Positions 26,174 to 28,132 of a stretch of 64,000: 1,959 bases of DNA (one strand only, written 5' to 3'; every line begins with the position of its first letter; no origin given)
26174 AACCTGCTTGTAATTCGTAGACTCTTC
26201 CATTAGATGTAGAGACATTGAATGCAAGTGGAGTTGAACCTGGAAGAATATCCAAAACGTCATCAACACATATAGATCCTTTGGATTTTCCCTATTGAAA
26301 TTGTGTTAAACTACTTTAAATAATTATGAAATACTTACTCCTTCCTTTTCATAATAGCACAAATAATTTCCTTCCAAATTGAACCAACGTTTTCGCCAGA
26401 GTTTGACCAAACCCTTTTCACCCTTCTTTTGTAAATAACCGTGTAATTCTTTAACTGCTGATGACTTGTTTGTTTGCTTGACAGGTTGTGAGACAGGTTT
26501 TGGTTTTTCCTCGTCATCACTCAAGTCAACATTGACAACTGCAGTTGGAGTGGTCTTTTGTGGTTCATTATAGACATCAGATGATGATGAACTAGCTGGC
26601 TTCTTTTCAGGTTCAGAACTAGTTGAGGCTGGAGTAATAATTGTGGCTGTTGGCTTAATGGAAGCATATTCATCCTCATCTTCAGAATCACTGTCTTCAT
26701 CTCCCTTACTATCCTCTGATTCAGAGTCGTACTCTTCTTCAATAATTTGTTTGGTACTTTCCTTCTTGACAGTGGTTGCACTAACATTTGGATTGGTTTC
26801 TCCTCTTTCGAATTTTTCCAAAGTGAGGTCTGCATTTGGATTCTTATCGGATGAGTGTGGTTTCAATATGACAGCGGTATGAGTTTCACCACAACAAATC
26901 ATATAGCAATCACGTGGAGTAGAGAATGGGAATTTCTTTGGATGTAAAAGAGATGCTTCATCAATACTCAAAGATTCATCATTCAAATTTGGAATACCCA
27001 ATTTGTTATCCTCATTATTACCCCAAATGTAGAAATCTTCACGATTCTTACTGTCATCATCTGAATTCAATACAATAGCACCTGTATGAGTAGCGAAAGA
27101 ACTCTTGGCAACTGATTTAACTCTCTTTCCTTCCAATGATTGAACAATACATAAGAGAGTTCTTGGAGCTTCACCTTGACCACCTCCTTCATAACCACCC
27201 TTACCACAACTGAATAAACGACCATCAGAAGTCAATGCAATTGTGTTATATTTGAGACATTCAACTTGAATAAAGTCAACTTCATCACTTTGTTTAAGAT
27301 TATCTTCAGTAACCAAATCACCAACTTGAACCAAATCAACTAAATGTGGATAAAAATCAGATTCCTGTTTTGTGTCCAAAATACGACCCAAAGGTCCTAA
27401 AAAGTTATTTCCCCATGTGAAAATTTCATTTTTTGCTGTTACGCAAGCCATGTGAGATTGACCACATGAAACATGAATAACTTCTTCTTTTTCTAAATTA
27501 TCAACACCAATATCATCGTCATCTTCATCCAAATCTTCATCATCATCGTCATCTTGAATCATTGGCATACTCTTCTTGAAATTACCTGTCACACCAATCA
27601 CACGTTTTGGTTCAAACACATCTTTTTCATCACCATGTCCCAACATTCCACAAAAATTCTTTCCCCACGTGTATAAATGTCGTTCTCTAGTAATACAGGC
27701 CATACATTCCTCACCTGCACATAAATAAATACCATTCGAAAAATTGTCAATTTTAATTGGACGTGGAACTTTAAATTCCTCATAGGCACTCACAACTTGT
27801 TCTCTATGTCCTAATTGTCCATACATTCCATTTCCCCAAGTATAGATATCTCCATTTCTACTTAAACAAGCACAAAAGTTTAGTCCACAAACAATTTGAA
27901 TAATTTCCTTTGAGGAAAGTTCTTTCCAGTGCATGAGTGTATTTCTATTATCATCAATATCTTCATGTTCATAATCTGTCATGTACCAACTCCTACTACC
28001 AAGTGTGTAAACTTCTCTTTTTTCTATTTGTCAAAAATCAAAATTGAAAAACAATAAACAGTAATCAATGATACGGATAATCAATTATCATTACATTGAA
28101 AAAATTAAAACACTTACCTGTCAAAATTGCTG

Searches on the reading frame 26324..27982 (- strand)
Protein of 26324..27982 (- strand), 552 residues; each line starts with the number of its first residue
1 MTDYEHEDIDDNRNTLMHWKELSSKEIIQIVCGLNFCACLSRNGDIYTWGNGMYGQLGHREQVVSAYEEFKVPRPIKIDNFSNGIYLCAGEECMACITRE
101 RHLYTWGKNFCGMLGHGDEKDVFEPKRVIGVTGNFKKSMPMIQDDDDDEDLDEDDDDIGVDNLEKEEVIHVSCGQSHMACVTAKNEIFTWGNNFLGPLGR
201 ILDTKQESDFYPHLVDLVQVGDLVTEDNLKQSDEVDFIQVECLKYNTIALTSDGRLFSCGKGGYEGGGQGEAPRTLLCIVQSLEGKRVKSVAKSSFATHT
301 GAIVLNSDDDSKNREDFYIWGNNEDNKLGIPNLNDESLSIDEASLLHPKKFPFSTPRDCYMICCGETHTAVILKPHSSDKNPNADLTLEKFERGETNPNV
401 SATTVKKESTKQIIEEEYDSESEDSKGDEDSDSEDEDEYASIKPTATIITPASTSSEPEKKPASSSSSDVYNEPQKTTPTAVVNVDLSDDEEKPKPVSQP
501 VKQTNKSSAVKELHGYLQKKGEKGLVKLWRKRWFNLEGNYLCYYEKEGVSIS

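Call 59: search_protein_families(library=pfam, proteins=[window:26324-27982:-], max_evalue=0.00001)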
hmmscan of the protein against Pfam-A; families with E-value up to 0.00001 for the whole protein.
window:26324-27982:- (552 aa): 3 families
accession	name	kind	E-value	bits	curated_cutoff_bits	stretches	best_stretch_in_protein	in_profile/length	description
PF25390.1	WD40_RLD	-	1.5e-48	166.5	150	2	160-372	25-210/363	RCC1-like domain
PF00415.24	RCC1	-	9.7e-35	119.4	21.7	1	43-96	1-49/50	Regulator of chromosome condensation (RCC1) repeat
PF13540.12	RCC1_2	-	2e-21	75.6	22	1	27-56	1-30/30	Regulator of chromosome condensation (RCC1) repeat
